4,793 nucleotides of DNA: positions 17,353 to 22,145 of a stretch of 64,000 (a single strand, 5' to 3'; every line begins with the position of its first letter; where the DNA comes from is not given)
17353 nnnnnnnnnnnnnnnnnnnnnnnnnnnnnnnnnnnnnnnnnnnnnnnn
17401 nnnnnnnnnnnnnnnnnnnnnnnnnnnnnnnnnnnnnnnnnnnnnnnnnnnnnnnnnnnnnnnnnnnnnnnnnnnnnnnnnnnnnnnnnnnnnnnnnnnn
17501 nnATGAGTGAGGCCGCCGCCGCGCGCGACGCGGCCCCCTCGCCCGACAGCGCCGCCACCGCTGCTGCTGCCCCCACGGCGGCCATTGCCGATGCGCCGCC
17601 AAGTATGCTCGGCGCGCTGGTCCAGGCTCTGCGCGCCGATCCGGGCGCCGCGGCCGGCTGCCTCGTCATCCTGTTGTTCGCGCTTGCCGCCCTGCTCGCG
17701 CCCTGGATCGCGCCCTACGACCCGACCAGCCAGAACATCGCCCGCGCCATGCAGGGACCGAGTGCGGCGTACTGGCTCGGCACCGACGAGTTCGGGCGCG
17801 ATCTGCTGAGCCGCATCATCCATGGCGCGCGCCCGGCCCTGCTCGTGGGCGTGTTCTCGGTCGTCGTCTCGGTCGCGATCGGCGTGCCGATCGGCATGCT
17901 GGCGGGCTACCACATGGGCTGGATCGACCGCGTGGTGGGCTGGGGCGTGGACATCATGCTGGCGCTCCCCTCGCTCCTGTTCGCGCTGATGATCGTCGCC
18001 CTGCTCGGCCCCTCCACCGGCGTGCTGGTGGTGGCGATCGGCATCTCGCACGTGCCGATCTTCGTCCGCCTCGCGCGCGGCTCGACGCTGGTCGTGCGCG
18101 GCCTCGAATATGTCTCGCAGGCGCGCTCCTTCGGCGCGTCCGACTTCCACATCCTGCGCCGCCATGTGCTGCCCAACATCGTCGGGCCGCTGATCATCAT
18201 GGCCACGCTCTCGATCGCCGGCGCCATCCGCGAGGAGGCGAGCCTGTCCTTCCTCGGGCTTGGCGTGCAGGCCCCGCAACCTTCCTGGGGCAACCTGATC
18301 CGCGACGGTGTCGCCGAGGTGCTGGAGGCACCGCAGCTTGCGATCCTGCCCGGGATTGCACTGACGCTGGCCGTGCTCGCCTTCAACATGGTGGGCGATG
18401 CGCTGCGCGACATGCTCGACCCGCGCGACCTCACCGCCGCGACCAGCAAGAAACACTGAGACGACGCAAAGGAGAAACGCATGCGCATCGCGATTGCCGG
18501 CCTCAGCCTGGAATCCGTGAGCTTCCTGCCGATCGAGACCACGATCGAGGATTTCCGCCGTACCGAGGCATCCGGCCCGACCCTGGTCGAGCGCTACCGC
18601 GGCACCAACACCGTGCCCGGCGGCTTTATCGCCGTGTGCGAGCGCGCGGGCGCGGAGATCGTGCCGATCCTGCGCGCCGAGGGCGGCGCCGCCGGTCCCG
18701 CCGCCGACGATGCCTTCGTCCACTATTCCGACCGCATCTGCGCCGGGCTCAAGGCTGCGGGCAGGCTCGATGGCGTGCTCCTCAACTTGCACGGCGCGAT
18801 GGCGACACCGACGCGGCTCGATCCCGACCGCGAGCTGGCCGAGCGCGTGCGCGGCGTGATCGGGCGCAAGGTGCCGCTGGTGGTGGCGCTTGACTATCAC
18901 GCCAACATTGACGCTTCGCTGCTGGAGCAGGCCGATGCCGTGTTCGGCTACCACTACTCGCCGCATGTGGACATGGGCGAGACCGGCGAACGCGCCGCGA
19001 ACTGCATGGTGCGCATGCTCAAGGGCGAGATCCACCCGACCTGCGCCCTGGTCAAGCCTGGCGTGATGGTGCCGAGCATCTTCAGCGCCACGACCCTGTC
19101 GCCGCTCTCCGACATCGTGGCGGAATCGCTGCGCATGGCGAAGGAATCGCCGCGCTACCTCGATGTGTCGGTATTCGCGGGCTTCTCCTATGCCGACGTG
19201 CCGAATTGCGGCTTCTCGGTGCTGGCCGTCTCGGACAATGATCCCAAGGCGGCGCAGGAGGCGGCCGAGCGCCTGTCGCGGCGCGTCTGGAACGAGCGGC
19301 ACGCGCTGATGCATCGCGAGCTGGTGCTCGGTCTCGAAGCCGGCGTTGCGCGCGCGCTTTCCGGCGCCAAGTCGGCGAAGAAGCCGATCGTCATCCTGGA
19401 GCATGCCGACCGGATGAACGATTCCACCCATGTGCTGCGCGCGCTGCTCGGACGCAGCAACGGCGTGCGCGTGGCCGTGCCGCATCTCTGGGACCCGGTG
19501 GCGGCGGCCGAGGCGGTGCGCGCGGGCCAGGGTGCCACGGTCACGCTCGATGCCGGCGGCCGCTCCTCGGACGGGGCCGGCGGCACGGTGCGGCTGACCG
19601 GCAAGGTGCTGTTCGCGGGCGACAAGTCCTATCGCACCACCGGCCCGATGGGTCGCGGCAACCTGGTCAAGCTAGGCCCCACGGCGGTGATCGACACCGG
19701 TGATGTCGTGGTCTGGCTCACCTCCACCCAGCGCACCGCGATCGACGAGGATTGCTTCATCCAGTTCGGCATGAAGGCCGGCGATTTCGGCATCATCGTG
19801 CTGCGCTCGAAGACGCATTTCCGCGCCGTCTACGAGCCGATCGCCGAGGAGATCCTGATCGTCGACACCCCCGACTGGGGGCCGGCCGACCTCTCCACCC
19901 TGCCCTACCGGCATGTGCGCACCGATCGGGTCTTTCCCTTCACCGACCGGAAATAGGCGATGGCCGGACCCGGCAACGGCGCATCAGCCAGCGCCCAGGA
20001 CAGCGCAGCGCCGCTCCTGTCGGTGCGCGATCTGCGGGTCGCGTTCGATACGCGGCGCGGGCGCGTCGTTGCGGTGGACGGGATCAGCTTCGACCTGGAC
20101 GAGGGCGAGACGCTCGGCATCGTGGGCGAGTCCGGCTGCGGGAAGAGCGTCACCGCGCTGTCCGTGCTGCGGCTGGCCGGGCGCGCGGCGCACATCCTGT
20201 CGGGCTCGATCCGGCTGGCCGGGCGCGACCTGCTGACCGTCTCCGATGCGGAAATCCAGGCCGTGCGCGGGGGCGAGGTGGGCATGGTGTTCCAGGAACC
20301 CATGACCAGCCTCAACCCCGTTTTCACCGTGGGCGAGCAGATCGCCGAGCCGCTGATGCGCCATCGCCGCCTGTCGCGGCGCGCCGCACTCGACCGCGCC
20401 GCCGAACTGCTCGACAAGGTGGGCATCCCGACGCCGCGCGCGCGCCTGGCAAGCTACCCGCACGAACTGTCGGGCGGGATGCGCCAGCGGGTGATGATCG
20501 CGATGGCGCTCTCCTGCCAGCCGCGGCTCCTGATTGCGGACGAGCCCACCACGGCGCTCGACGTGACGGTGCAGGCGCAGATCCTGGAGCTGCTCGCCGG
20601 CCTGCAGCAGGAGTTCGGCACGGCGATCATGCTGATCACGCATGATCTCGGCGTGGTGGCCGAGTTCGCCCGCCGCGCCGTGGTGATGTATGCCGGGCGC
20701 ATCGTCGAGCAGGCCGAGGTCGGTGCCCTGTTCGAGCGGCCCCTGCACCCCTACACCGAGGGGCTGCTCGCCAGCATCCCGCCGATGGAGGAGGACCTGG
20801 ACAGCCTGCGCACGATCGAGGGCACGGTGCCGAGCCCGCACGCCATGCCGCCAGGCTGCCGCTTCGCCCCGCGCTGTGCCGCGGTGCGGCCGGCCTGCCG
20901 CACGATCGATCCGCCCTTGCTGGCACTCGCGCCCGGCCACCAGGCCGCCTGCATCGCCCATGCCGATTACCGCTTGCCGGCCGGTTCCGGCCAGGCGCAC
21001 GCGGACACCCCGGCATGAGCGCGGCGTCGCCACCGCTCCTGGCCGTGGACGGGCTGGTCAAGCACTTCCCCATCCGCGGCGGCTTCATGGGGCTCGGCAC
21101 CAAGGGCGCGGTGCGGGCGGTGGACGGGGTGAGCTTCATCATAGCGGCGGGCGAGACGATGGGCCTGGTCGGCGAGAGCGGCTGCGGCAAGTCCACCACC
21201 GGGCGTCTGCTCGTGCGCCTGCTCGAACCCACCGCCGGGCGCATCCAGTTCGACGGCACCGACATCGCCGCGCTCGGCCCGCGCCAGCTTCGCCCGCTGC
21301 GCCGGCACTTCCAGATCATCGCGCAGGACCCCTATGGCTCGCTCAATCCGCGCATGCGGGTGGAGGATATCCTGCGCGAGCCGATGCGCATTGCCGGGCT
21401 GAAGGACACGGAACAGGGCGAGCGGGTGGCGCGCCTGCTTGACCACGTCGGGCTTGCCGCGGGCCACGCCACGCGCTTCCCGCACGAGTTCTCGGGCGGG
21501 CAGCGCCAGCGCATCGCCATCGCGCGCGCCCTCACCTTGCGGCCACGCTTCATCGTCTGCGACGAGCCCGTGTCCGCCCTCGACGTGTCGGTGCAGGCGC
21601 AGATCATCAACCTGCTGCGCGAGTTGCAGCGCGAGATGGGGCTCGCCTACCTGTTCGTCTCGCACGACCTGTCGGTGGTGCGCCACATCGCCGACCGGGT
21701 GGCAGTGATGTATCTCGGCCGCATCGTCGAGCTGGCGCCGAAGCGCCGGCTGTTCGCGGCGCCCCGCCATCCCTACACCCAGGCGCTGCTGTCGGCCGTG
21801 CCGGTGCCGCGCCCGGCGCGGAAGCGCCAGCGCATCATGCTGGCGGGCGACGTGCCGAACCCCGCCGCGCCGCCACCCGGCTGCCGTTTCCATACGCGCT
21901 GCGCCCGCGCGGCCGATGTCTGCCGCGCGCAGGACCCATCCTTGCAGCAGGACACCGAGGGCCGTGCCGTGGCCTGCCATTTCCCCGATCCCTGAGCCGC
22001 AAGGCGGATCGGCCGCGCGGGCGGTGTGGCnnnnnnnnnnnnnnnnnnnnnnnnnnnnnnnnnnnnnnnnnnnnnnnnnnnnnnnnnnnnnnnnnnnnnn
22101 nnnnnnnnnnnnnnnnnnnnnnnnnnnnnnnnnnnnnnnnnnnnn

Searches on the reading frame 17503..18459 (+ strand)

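Call 10: search_protein_families(library=pfam, proteins=[window:17503-18459:+], max_evalue=0.001)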
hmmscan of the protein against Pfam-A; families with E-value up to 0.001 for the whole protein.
window:17503-18459:+ (318 aa): 2 families
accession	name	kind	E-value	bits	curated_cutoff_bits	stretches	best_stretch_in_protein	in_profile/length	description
PF00528.27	BPD_transp_1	-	1.2e-31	110.3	26.4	1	127-308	1-181/184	Binding-protein-dependent transport system inner membrane component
PF12911.12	OppC_N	-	6.7e-10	39.1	23.9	1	41-86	8-53/53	N-terminal TM domain of oligopeptide transport permease C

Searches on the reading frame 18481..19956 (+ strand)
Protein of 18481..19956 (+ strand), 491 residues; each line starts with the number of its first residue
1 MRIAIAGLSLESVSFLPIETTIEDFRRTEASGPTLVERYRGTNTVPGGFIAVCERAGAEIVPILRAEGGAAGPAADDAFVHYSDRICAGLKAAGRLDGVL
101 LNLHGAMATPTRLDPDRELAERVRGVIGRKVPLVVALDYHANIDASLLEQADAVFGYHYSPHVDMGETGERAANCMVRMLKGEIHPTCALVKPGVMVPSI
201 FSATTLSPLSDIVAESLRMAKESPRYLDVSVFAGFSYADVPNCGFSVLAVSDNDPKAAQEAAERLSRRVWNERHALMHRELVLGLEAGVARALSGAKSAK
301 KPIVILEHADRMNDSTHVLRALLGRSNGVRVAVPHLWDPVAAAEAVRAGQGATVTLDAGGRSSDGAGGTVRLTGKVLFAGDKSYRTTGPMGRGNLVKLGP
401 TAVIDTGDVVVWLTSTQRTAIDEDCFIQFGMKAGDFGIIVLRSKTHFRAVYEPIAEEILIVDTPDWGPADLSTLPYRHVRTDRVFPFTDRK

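Call 10: search_protein_families(library=pfam, proteins=[window:18481-19956:+], max_evalue=0.001)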
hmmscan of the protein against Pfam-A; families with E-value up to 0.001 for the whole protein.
window:18481-19956:+ (491 aa): 2 families
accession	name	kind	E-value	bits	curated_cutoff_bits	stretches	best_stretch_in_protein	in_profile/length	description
PF07364.17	DUF1485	-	4.8e-85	285.8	22.8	1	2-279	1-276/290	Metallopeptidase family M81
PF07171.17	MlrC_C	-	1.6e-38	133.2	27.2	1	313-478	14-178/178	MlrC C-terminus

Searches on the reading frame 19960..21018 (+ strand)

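Call 10: search_protein_families(library=pfam, proteins=[window:19960-21018:+], max_evalue=0.001)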
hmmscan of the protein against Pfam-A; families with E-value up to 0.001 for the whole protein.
window:19960-21018:+ (352 aa): 4 families
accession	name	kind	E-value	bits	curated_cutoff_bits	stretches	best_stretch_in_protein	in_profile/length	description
PF00005.33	ABC_tran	-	1.5e-29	103.8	25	1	40-198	2-137/137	ABC transporter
PF08352.17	oligo_HPY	-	2e-21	76.6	27.1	1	249-313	1-65/65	Oligopeptide/dipeptide transporter, C-terminal region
PF13304.12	AAA_21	-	0.00015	22.3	27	1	166-233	234-303/304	AAA domain, putative AbiEii toxin, Type IV TA system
PF02463.25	SMC_N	-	0.00046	20.1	40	1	52-236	27-205/220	RecF/RecN/SMC N terminal domain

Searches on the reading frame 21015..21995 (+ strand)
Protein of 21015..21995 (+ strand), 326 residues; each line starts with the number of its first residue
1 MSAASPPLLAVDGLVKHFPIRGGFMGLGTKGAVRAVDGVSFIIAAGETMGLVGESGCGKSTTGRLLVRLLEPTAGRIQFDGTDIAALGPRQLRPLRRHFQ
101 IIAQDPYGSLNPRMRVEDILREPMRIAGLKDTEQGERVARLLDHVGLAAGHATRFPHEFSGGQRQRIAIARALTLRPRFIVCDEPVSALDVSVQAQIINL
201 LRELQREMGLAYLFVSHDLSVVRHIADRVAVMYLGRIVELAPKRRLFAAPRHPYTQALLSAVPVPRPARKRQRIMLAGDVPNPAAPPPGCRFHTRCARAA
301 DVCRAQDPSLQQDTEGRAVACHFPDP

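Call 10: search_protein_families(library=pfam, proteins=[window:21015-21995:+], max_evalue=0.001)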
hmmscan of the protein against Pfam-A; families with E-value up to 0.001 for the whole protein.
window:21015-21995:+ (326 aa): 4 families
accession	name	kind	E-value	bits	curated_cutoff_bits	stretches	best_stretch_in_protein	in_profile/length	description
PF00005.33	ABC_tran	-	2.5e-32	112.8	25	1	37-186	2-136/137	ABC transporter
PF08352.17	oligo_HPY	-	8.7e-20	71.3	27.1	1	238-303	1-65/65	Oligopeptide/dipeptide transporter, C-terminal region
PF13304.12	AAA_21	-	0.00018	22.1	27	0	156-222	235-303/304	AAA domain, putative AbiEii toxin, Type IV TA system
PF13401.12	AAA_22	-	0.00081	20.2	27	0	51-213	10-119/130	AAA domain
